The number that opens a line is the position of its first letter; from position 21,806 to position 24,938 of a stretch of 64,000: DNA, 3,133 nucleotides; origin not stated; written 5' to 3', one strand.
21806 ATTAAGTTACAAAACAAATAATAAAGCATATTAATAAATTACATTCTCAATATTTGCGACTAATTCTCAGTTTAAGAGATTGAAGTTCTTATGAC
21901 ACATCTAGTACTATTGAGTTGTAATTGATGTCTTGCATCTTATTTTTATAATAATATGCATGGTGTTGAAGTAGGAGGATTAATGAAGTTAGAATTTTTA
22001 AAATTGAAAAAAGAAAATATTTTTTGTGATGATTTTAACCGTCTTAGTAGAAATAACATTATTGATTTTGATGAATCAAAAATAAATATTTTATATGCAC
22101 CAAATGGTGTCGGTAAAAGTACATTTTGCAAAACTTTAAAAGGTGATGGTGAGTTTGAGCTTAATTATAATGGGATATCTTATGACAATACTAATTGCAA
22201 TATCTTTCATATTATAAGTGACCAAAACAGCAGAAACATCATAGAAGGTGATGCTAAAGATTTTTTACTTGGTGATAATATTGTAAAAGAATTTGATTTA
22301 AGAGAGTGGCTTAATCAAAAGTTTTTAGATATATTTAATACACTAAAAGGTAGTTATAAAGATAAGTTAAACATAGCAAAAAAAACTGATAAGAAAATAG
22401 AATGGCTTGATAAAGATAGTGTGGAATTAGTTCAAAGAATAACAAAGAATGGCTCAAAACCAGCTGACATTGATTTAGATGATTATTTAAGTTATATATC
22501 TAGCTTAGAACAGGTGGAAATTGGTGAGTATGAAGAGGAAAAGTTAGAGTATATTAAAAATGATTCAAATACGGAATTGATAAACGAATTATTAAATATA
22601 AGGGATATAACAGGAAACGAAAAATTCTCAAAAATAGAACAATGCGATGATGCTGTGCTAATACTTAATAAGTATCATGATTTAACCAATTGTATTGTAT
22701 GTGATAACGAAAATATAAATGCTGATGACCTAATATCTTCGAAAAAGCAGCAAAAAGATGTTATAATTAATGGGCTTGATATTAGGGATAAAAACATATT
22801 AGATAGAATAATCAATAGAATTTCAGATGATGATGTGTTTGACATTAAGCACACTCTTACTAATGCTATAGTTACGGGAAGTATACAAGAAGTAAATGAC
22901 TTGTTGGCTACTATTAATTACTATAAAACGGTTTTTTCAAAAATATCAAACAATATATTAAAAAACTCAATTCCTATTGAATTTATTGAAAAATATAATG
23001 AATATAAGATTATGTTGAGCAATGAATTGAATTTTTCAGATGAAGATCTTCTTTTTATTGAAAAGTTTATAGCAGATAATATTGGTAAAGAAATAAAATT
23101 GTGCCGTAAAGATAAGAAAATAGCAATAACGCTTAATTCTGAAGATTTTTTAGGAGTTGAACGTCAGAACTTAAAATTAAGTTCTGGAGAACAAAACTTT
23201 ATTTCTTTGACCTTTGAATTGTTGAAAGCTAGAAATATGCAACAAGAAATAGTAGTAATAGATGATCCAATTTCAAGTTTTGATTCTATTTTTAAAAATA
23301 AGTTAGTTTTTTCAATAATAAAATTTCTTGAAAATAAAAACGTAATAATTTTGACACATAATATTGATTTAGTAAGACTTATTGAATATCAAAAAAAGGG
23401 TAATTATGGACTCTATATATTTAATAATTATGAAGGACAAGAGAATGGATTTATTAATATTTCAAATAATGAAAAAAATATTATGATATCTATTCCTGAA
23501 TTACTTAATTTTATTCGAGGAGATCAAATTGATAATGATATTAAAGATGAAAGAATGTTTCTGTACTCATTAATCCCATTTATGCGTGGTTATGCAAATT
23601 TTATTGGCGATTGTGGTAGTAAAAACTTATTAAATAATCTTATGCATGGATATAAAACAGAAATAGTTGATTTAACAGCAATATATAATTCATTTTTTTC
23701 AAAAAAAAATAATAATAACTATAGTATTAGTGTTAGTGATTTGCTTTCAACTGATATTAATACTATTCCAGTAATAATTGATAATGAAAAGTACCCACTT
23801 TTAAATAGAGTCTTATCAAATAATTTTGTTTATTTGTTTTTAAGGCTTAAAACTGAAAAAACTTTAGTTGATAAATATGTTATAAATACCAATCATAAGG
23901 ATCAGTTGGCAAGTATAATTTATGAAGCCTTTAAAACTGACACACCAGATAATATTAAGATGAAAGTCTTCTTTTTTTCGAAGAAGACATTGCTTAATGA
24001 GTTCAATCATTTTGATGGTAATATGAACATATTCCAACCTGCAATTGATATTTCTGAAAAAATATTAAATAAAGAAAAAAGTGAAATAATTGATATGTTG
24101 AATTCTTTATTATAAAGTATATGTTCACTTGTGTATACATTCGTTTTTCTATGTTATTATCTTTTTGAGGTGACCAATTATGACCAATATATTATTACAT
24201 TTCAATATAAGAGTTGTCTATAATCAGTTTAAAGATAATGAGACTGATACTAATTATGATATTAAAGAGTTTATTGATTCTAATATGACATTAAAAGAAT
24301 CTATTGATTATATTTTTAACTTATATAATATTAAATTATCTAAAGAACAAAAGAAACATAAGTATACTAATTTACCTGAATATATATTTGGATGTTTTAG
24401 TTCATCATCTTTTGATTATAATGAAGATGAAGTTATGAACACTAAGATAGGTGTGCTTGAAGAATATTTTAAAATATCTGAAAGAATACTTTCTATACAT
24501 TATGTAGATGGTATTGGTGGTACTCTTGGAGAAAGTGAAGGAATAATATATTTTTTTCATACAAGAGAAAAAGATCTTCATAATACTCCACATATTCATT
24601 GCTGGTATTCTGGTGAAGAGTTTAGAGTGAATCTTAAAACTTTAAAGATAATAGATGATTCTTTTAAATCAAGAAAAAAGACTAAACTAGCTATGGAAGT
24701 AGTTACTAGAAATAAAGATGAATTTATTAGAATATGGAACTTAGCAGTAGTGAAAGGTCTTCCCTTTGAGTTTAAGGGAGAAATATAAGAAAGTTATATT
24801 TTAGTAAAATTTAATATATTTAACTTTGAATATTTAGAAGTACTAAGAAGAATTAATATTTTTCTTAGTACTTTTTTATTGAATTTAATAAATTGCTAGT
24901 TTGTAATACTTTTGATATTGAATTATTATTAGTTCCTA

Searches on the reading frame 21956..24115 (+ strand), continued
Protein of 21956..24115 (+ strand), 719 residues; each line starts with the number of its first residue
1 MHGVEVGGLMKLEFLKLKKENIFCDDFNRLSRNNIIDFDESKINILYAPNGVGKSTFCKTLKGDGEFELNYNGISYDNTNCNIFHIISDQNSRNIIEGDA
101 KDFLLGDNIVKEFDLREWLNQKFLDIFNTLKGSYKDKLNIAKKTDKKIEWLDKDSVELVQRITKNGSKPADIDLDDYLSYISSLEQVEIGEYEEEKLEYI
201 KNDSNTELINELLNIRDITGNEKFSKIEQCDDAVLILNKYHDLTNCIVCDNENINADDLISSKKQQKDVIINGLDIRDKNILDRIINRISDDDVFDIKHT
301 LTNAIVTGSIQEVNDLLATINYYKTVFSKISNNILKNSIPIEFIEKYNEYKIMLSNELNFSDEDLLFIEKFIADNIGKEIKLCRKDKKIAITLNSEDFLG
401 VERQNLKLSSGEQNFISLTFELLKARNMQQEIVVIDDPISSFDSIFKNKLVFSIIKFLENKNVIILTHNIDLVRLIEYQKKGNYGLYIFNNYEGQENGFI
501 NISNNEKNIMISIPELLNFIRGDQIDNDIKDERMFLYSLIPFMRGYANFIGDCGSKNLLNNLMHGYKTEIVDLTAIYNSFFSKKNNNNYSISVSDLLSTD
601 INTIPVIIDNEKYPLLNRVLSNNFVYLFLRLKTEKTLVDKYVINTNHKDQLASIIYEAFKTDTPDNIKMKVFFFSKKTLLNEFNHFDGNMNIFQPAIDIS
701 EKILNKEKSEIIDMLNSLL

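Call 61: search_dna_similar(query=window:21983-24115:+, collection=plasmids, mode=protein, max_rows=25, rows=spread)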
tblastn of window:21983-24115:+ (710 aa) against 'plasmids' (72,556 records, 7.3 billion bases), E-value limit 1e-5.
No match.

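Call 70: find_related_loci(query=A4, collection=viral_contigs, flank=6000)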
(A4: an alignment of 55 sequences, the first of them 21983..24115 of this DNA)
Query A4 (710 aa) in viral_contigs; peptide patterns used: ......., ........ (x = any residue, [..] = any of these).
58 stretches matched a pattern; 27 encode a relative of the query (tblastn E <= 1e-3); 27 distinct loci.
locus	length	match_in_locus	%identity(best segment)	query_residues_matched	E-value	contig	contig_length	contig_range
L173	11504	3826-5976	41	1-709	3e-156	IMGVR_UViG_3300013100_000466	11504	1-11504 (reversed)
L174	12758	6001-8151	41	1-709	4e-154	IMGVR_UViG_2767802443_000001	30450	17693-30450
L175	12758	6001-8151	41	1-709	4e-154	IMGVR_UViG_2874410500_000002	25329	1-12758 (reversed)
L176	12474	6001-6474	28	392-555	8e-8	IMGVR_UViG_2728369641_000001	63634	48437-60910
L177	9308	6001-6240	36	393-467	2e-6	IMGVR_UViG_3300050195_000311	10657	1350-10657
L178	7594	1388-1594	37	399-464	6e-6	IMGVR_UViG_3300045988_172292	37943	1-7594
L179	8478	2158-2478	29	363-470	7e-6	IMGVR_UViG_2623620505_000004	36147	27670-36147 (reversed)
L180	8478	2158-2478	29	363-470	7e-6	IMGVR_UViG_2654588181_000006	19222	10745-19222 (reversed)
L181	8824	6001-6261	33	392-474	8e-6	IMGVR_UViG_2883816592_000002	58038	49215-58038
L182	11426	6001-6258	33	392-473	8e-6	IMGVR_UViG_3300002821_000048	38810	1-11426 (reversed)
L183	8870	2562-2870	29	392-488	9e-6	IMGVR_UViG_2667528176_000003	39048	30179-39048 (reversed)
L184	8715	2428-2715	30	399-488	1e-5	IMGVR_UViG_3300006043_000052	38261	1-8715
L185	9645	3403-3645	33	387-464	1e-5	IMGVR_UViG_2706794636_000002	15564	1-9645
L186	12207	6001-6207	35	399-464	1e-5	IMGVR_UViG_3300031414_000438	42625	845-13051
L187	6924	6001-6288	30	371-462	3e-5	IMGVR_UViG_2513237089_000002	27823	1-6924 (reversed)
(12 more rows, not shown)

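Call 74: search_protein_families(library=phrogs, proteins=[window:21983-24115:+], max_evalue=0.001)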
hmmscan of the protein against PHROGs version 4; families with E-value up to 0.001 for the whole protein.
window:21983-24115:+ (710 aa): 1 family
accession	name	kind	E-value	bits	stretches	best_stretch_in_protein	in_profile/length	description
phrog_23675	-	unknown function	8.5e-06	26.7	1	389-463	29-100/143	-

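Call 80: predict_structure(alignment_id=A4)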
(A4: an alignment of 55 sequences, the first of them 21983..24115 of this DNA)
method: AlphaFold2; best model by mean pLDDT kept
length: 710 residues; sequences in the alignment: 55
mean_pLDDT: 87.8   pTM: 0.66
mean pLDDT of the five models: 87.8, 86.2, 86.2, 84.6, 84.5
residues with pLDDT >= 90: 373; 70-90: 306; 50-70: 31; < 50: 0
segments of 3 or more residues with pLDDT < 50: none
pLDDT, mean of each block of 10 residues (from residue 1): 94 89 93 92 89 92 92 89 63 67 86 93 93 91 91 90 90 90 92 90 90 89 88 82 84 91 90 90 89 91 93 94 93 92 81 71 81 76 79 76 80 85 90 81 90 93 89 91 89 89 88 89 94 91 93 92 94 86 94 92 91 92 94 88 90 92 86 64 80 88 92
secondary structure, 60 per line:
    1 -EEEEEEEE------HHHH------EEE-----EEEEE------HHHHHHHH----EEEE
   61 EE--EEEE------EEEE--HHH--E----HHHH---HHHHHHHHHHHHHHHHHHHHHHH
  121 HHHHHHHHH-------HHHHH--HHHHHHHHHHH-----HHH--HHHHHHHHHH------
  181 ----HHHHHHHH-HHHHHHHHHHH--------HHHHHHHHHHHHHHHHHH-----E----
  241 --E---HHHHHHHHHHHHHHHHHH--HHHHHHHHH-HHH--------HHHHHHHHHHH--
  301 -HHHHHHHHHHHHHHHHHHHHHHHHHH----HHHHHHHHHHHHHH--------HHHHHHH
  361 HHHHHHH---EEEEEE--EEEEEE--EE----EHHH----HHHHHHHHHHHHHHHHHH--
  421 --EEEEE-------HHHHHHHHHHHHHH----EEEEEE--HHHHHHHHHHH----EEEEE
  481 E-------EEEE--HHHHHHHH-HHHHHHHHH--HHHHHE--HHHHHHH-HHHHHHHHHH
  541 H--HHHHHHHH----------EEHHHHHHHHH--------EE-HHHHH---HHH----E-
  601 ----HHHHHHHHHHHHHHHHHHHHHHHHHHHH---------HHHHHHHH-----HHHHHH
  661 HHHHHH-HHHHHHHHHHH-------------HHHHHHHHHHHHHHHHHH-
elements in order (helices of 4 or more, strands of 3 or more residues): E2-9 H16-19 E26-28 E34-38 H45-52 E57-62 E65-68 E75-78 H91-94 H98-129 H137-141 H144-154 H165-174 H185-192 H194-204 H213-230 H247-264 H267-275 H288-298 H302-327 H332-345 H354-367 E371-376 E379-384 H401-418 E423-427 H435-448 E453-458 H461-471 E476-481 E489-492 H495-502 H504-512 H515-519 H523-529 H531-541 H544-551 H564-572 H584-588 H605-632 H642-649 H655-666 H668-678 H692-709

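Call 83: fold_search(model_id=the predicted structure, library=pdb)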
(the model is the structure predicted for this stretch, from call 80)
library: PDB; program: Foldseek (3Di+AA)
matches with E <= 10: 1305; with E <= 0.001: 36
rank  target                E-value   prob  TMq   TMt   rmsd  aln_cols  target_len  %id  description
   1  7qen_A                4.0e-05  1.00  0.22  0.31  16.3       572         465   15  S.c. Condensin core in DNA- and ATP-bound state (released 2022-06-15)
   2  9n6c_D                2.2e-04  1.00  0.15  0.23   8.2       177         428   20  Structure of the Retron IA Complex without the HNH Nuclease (released 2025-04-23)
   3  8rok_A                2.6e-04  1.00  0.17  0.29  29.1       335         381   10  Human cohesin SMC3-HD(EQ)/RAD21-N complex - ATP-Mg-bound conformation - Form 1 (released 2024-09-11)
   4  4ux3_A                2.9e-04  1.00  0.23  0.35  20.4       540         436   13  cohesin Smc3-HD:Scc1-N complex from yeast (released 2014-12-03)
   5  9kjx_D                2.9e-04  1.00  0.17  0.21  29.1       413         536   14  Cryo-EM structure of the Retron-Eco7 complex (state 1) (released 2025-11-12)
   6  8v45_F                2.9e-04  1.00  0.19  0.31  29.5       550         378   13  CryoEM structure of AriA-Ocr complex (released 2024-06-26)
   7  8rok_C                3.1e-04  1.00  0.16  0.27  28.8       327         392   12  Human cohesin SMC3-HD(EQ)/RAD21-N complex - ATP-Mg-bound conformation - Form 1 (released 2024-09-11)
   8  9kjy_D                3.1e-04  1.00  0.16  0.20  30.1       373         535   14  Cryo-EM structure of the Retron-Eco7 complex (state 2) (released 2025-11-12)
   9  5yw8_B                3.1e-04  0.87  0.12  0.08  53.5       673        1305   10  Structure of pancreatic ATP-sensitive potassium channel bound with ATPgammaS (all particles at 4.4A) (released 2018-05-02)
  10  9kjx_C                3.8e-04  1.00  0.16  0.20  29.4       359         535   14  Cryo-EM structure of the Retron-Eco7 complex (state 1) (released 2025-11-12)
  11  8v45_D                3.8e-04  1.00  0.18  0.30  28.6       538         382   13  CryoEM structure of AriA-Ocr complex (released 2024-06-26)
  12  9kjz_C                4.1e-04  1.00  0.16  0.20  27.6       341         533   13  Cryo-EM structure of the Retron-Eco7 complex (state 3) (released 2025-11-12)
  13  8wjn_A                4.1e-04  1.00  0.22  0.30  18.3       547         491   11  Cryo-EM structure of 6-subunit Smc5/6 head region (released 2024-06-26)
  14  8ux9_C                4.5e-04  1.00  0.19  0.31  30.8       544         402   12  Asymmetric unit of the PARIS Immune Complex at 3.2 Angstrom Resolution (released 2024-09-18)
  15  8v46_B                4.9e-04  1.00  0.19  0.30  29.5       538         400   12  CryoEM structure of AriA-AriB complex (Form I) (released 2024-06-26)
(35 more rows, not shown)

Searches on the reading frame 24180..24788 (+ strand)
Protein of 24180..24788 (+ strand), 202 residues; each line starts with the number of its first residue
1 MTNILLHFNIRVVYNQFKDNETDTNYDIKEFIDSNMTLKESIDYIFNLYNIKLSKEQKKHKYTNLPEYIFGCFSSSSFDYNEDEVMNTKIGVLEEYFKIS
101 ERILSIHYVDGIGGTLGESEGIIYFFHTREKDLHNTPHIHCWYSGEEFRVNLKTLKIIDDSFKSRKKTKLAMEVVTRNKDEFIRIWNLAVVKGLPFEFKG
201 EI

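Call 3: search_protein_families(library=pfam, proteins=[window:24180-24788:+], max_evalue=0.1)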
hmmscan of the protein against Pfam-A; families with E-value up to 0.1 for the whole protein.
window:24180-24788:+ (202 aa): 1 family
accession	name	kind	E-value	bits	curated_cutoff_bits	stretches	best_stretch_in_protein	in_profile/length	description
PF13711.11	DUF4160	-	2.1e-13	50.7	23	1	121-187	1-65/65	Domain of unknown function (DUF4160)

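Call 4: search_protein_families(library=padloc, proteins=[window:24180-24788:+], max_evalue=0.1)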
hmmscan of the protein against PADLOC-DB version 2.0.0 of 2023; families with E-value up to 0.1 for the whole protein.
window:24180-24788:+ (202 aa): 0 families

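Call 5: search_protein_families(library=ncbifam, proteins=[window:24180-24788:+], max_evalue=0.1)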
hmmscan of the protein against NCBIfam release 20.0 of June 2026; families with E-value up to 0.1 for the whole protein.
window:24180-24788:+ (202 aa): 3 families
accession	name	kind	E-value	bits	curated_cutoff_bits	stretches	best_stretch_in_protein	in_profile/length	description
NF048015.1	toxin_DhiT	equivalog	8.1e-09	36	100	1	122-192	10-79/84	type II toxin-antitoxin system toxin DhiT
NF052473.1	rSAM_FlmE_OhkG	exception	0.0089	14.8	500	1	13-72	298-356/481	FlmE/OhkG family radical SAM/SPASM peptide maturase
NF033538.2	transpos_IS91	equivalog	0.051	12.6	125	1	116-144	131-159/356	IS91 family transposase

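Call 59: search_protein_families(library=padloc, proteins=[L172:6025-7413:+, L172:7612-9504:+, L005:4475-5494:+, L005:5496-6401:+, L005:6659-7186:+, L005:7621-7995:+, L005:8003-9004:+, L005:9077-9844:+, L008:2731-3744:+], max_evalue=0.001)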
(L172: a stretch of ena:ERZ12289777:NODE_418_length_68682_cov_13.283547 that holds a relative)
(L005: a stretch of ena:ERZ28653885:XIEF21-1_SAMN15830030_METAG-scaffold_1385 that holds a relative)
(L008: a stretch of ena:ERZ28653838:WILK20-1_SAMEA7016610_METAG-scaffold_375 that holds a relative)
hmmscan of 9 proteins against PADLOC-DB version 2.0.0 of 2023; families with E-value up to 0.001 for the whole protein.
L172:6025-7413:+ (462 aa): 63 families (the best 25 are shown)
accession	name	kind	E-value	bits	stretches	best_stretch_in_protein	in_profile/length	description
PDLC00289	PtuA1|PtuA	-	6.4e-31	105.8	1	4-334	3-306/404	AAA ATPase domain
PDLC00265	PtuA1|PtuA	-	1.3e-21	75.3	2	125-369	189-420/479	AAA ATPase domain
PDLC00283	PtuA1|PtuA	-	6.2e-19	66.4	1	151-337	185-360/448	AAA ATPase domain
PDLC04164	AriA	-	9.5e-19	65.9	1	159-326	88-242/253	-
PDLC02981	AriAB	-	2.9e-18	63.9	1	226-336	283-393/694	-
PDLC00266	PtuA1|PtuA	-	8e-18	62.9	1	223-343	288-402/483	AAA ATPase domain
PDLC00285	PtuA1|PtuA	-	4.7e-17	60.3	1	24-341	22-350/432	AAA ATPase domain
PDLC02980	AriA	-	8.2e-17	60.1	1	33-320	3-303/304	-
PDLC00274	PtuA1|PtuA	-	3.3e-15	54.3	1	215-337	249-365/438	AAA ATPase domain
PDLC00305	PtuA1|PtuA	-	5.3e-15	53.6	1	33-334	27-299/392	AAA ATPase domain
PDLC00273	PtuA1|PtuA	-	1e-14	52.4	1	219-337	174-286/375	AAA ATPase domain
PDLC00303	PtuA1|PtuA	-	2e-14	51.5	1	32-366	15-322/386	AAA ATPase domain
PDLC00271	PtuA1|PtuA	-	2.8e-14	51.5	1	23-331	18-332/421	AAA ATPase domain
PDLC04214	HEC-02A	-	5.5e-13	46.9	1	209-320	179-282/338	-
PDLC02979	AriA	-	1.1e-12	46.5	1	31-320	25-373/373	-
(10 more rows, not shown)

L172:7612-9504:+ (630 aa): 7 families
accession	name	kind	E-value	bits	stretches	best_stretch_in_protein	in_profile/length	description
PDLC04897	PDC-S06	-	1.2e-11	41.9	1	163-464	313-629/727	-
PDLC04135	mad3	-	5e-09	34.2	1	13-416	8-331/374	mads_3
PDLC03859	LmuB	-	3.9e-07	27.6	1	78-414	251-585/611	-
PDLC04889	PDC-S06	-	6.7e-05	19.6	1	208-455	272-523/693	-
PDLC04164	AriA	-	0.00038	18.1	0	288-408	112-231/253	-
PDLC04140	mad8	-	0.0006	17.4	0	24-408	20-231/314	mads_8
PDLC04896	PDC-S06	-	0.00094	15.9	1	369-464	525-617/732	-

L005:4475-5494:+ (339 aa): 2 families
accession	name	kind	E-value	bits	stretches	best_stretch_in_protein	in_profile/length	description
PDLC02928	NDT_II-A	-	7.2e-10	36.8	1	15-113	23-110/279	-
PDLC02930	NDT_II-A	-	0.0002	19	1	16-110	26-116/272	-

L005:5496-6401:+ (301 aa): 66 families (the best 25 are shown)
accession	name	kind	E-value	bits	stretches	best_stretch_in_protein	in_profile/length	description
PDLC02939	RT_II-A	-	9.4e-46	154.7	1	3-287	27-298/304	-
PDLC02941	RT_II-A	-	5.2e-41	138.8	1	3-279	39-291/309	-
PDLC02937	RT_I-B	-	4e-36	122.9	1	14-271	36-292/316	-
PDLC02943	RT_III-A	-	5e-36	122.2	1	8-282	53-314/322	-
PDLC02946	RT_III-A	-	5.2e-36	122.4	1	3-279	60-322/330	-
PDLC02942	RT_III-A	-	2.3e-35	120.3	1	4-283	69-334/341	-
PDLC02936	RT_I-A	-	2.6e-35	120.2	1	3-286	27-300/308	-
PDLC02938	RT_I-B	-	1.3e-32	111.3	1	5-285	28-293/332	-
PDLC02960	RT-Protease_XI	-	1.7e-29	101.2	1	3-222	32-247/506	single gene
PDLC03739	RT_Ec107-like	-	2.2e-29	100.8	1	3-274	35-295/307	retron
PDLC02952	RT_VI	-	2.5e-29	100.4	1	10-275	37-277/279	-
PDLC02956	RT_XIII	-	8.5e-29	98.9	2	113-281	267-420/469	-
PDLC02962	RT-TIR_XII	-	1.2e-28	98.3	1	3-222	40-256/478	single gene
PDLC02961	RT-TIR_XII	-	1.3e-28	98.1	1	4-221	43-257/475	single gene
PDLC02955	RT_X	-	1.5e-28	98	1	3-267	23-266/272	-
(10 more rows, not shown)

L005:6659-7186:+ (175 aa): 0 families

L005:7621-7995:+ (124 aa): 0 families

L005:8003-9004:+ (333 aa): 0 families

L005:9077-9844:+ (255 aa): 0 families

L008:2731-3744:+ (337 aa): 0 families

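Call 72: search_solved_structures(query=window:24180-24788:+, max_evalue=1)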
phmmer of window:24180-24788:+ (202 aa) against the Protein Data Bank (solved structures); distinct sequences matched with E-value up to 1: 5.
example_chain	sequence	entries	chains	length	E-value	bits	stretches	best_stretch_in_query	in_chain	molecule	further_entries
8ipw_A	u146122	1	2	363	0.52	13.2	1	51-114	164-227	MavL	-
8ipj_A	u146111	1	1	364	0.52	13.2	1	51-114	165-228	MavL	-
6omi_A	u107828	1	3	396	0.57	13.1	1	51-114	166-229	MavL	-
8dmp_A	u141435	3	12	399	0.58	13.1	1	51-114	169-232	MavL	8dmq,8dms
8dmr_A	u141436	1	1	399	0.58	13.1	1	51-114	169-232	MavL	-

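Call 74: search_protein_families(library=phrogs, proteins=[window:24180-24788:+], max_evalue=0.001)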
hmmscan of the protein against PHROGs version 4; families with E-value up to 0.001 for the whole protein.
window:24180-24788:+ (202 aa): 1 family
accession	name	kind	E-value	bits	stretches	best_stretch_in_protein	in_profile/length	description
phrog_14333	-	unknown function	1.2e-06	30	1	133-189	18-73/86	-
